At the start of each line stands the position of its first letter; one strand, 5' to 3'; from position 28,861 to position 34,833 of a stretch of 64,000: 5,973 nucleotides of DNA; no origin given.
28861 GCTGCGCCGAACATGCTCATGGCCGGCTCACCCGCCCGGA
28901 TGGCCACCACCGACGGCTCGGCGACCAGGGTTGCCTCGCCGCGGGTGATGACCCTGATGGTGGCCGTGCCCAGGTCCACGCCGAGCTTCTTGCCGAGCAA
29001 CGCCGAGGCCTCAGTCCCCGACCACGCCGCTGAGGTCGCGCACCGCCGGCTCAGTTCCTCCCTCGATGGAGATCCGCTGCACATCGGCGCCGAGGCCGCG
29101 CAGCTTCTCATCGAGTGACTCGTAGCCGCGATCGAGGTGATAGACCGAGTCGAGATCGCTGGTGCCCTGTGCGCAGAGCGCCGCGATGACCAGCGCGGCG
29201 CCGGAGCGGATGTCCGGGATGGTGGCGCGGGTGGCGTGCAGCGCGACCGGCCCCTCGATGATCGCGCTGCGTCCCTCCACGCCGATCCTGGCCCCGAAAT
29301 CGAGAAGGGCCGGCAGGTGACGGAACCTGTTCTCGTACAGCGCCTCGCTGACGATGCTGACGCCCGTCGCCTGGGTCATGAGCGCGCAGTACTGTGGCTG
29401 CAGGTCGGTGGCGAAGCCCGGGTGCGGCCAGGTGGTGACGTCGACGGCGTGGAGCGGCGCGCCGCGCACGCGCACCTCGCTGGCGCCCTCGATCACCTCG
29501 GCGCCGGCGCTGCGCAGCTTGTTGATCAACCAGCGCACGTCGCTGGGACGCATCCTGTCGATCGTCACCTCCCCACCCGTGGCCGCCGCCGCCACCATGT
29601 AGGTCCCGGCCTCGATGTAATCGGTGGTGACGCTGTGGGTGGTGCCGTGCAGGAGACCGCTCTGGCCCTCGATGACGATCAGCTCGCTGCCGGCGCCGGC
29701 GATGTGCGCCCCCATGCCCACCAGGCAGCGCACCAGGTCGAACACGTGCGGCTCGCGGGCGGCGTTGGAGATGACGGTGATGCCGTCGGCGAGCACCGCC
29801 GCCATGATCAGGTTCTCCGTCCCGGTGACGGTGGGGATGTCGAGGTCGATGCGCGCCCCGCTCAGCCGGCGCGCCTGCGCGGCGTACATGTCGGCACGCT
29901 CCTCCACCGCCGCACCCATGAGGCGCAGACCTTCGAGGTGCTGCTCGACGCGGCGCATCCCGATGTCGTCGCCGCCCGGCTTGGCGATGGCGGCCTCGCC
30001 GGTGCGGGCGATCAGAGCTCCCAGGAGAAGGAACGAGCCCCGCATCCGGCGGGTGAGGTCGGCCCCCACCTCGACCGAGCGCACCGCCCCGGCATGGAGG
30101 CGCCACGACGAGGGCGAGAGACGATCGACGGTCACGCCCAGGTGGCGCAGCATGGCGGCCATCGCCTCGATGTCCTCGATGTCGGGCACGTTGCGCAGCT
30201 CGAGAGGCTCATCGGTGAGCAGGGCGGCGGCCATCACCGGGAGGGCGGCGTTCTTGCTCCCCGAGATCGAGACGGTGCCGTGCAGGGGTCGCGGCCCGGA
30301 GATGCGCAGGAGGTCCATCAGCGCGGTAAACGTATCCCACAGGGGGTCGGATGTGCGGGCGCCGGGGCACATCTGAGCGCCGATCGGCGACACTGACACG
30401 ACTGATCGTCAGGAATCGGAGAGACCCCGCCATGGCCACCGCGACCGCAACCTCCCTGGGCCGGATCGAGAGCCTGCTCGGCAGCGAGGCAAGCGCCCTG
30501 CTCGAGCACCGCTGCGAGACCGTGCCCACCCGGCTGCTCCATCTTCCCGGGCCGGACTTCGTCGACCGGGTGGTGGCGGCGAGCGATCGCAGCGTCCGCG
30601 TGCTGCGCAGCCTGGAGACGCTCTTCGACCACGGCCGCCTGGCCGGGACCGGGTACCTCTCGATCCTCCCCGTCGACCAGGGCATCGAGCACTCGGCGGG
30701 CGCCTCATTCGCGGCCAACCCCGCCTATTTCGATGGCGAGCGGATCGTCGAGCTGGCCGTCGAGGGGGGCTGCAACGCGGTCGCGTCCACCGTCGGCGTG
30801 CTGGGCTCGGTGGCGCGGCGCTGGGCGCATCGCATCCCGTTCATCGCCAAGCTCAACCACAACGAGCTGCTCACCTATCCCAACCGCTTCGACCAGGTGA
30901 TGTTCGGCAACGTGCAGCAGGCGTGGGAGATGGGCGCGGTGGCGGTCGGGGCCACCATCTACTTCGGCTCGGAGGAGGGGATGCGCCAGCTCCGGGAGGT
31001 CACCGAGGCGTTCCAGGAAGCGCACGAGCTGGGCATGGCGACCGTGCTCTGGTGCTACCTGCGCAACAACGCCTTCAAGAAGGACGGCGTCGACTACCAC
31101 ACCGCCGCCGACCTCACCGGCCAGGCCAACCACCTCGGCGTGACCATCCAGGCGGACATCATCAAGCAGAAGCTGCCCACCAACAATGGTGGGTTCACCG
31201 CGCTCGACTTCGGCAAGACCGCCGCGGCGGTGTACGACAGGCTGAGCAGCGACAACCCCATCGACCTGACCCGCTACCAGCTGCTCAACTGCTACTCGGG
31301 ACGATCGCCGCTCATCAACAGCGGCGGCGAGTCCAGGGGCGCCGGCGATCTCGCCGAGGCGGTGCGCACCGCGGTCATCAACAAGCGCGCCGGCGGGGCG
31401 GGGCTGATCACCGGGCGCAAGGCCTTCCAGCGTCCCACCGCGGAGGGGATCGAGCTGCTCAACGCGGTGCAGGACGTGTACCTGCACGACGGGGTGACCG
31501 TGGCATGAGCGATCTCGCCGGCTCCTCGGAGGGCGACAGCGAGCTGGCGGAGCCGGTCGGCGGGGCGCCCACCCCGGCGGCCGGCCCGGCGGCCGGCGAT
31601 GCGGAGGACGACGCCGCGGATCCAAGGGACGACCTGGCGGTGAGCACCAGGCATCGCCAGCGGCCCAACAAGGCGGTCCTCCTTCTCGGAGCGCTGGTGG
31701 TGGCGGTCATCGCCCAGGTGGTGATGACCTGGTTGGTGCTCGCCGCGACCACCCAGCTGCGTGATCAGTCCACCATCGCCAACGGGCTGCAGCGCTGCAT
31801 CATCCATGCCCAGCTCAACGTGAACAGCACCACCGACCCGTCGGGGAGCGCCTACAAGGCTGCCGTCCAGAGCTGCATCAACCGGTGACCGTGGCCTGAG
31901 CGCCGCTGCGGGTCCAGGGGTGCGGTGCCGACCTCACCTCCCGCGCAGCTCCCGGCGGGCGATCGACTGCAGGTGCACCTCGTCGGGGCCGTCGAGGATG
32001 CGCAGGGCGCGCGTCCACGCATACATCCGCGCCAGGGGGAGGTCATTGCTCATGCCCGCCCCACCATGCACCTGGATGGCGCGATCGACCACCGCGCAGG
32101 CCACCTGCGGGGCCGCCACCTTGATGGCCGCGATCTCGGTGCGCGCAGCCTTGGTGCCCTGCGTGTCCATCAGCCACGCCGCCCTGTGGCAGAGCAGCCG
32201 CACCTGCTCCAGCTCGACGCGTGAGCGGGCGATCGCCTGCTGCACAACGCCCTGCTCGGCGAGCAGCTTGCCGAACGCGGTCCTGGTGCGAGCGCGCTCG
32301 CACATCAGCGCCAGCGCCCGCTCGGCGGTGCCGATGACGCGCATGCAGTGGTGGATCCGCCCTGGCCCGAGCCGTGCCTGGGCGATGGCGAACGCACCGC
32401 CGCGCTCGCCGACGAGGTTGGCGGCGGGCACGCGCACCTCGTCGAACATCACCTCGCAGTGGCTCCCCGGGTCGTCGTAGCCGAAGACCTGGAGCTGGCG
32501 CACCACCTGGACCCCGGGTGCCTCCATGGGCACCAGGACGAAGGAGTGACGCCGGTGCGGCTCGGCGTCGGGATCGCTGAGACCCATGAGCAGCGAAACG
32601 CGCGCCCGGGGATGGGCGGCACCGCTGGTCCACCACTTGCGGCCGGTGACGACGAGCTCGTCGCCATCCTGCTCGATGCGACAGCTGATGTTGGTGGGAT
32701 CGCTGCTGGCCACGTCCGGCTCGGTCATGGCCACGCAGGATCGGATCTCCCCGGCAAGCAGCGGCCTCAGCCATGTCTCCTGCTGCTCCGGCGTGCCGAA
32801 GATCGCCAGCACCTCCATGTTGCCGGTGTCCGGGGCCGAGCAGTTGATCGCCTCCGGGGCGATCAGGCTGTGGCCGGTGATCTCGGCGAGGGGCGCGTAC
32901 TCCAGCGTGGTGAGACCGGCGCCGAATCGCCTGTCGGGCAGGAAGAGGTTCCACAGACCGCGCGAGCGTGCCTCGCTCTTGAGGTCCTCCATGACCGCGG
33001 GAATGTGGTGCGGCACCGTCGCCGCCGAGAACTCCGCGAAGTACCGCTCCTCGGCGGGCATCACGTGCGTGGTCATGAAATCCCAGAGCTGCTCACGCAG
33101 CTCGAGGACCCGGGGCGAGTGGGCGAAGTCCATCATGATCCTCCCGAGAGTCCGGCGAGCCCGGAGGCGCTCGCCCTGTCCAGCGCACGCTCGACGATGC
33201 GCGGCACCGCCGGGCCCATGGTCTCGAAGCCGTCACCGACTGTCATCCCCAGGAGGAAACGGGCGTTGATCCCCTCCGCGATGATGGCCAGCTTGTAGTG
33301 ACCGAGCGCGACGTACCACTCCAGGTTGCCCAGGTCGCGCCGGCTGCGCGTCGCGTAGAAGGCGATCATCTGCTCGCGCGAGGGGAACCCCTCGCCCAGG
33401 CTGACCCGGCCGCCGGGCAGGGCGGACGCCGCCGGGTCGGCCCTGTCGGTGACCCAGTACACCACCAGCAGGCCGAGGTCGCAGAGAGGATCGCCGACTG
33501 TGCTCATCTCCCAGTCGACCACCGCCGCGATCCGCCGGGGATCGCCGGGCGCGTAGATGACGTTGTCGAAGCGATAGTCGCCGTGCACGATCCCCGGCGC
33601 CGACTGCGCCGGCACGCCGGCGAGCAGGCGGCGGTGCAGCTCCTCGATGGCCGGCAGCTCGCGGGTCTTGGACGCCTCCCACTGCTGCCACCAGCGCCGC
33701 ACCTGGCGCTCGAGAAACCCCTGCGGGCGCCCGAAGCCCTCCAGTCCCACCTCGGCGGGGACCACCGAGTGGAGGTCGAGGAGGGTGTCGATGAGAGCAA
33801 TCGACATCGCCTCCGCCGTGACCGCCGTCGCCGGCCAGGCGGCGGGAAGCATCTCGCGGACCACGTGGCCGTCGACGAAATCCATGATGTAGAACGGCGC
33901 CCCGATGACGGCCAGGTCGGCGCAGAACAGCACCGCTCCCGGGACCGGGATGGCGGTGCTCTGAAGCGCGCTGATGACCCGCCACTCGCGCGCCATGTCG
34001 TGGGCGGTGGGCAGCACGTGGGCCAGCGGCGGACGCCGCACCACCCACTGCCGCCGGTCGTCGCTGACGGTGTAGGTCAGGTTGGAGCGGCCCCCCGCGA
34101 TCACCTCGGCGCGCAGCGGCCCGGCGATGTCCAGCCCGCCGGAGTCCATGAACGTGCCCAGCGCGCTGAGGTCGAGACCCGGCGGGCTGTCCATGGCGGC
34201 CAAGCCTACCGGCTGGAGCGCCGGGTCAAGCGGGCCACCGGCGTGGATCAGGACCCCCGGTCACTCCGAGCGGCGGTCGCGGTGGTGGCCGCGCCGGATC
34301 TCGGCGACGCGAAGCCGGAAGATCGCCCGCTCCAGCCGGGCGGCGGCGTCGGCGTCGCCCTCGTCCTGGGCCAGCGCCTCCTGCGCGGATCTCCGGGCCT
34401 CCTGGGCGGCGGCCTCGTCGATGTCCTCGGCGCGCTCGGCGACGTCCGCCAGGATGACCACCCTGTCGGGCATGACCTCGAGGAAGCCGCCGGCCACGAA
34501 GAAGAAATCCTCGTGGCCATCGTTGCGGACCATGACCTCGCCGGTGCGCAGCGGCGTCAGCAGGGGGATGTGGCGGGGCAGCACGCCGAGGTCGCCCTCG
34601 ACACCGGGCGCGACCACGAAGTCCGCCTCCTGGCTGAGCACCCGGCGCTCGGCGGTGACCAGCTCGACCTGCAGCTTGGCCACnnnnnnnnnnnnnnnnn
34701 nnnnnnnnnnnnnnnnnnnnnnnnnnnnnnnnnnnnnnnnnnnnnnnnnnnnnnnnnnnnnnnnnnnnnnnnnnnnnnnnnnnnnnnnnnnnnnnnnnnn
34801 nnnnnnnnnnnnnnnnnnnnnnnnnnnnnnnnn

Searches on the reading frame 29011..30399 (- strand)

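Call 11: search_protein_families(library=pfam, proteins=[window:29011-30399:-], max_evalue=0.001)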
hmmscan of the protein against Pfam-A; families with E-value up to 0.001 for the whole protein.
window:29011-30399:- (462 aa): 1 family
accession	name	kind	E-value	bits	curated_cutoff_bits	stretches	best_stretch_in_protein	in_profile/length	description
PF00275.25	EPSP_synthase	-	1.8e-82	277.7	22.8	1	34-433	2-417/417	EPSP synthase (3-phosphoshikimate 1-carboxyvinyltransferase)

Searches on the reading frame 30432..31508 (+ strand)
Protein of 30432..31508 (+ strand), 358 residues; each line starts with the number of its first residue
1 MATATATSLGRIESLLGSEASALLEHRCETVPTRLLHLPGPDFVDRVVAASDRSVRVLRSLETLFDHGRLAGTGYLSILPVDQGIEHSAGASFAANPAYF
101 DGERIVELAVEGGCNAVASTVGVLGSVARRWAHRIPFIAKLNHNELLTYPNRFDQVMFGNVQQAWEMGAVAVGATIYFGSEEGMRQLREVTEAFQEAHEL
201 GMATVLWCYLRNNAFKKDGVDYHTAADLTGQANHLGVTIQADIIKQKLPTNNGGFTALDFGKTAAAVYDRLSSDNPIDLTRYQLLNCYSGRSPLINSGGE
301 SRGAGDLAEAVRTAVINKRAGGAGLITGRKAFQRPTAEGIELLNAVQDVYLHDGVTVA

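Call 11: search_protein_families(library=pfam, proteins=[window:30432-31508:+], max_evalue=0.001)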
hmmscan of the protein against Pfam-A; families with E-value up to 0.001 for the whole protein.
window:30432-31508:+ (358 aa): 1 family
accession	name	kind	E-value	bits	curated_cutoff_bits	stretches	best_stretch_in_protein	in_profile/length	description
PF01791.15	DeoC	-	1.8e-59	201.6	23.8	1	77-334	2-229/229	DeoC/LacD family aldolase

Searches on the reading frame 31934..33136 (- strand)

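Call 11: search_protein_families(library=pfam, proteins=[window:31934-33136:-], max_evalue=0.001)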
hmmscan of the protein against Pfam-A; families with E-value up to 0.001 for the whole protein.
window:31934-33136:- (400 aa): 4 families
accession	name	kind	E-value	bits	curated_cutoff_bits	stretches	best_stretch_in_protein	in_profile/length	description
PF00441.29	Acyl-CoA_dh_1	-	1.9e-40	138.9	22.4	1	249-396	4-149/150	Acyl-CoA dehydrogenase, C-terminal domain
PF02770.24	Acyl-CoA_dh_M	-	1.5e-16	60.8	33.3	1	134-234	1-97/97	Acyl-CoA dehydrogenase, middle domain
PF08028.16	Acyl-CoA_dh_2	-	3.3e-13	50.5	22.7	1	262-372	2-120/134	Acyl-CoA dehydrogenase, C-terminal domain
PF02771.21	Acyl-CoA_dh_N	-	1.5e-08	35.5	22.9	1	12-130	6-113/113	Acyl-CoA dehydrogenase, N-terminal domain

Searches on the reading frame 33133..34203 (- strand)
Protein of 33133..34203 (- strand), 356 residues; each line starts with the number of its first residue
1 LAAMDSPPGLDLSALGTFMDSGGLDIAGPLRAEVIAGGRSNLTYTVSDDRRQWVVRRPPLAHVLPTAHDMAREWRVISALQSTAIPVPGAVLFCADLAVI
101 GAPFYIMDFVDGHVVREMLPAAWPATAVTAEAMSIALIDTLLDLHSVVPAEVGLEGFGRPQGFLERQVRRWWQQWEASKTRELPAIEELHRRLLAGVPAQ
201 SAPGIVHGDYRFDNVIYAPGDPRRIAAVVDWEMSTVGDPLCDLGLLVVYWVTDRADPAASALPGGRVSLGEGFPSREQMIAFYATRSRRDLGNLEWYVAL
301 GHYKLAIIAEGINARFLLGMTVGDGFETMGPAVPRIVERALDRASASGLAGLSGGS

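Call 11: search_protein_families(library=pfam, proteins=[window:33133-34203:-], max_evalue=0.001)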
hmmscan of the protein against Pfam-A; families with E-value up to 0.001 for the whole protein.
window:33133-34203:- (356 aa): 1 family
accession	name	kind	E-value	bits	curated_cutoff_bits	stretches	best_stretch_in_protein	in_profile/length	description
PF01636.29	APH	-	1.9e-50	172.3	23.2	1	33-259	3-222/239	Phosphotransferase enzyme family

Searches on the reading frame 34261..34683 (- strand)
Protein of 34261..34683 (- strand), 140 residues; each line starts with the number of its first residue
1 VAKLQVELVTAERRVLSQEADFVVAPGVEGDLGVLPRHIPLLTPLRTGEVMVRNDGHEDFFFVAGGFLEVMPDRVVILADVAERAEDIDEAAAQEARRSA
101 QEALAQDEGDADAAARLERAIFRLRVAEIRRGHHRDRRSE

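Call 11: search_protein_families(library=pfam, proteins=[window:34261-34683:-], max_evalue=0.001)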
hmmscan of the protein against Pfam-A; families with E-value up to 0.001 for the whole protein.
window:34261-34683:- (140 aa): 2 families
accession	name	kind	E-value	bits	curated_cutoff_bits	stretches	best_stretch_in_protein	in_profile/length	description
PF02823.21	ATP-synt_DE_N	-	2.1e-29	101.8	27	1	4-82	1-80/80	ATP synthase, Delta/Epsilon chain, beta-sandwich domain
PF00401.25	ATP-synt_DE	-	3e-06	27.7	24.6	1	86-128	1-47/47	ATP synthase, Delta/Epsilon chain, long alpha-helix domain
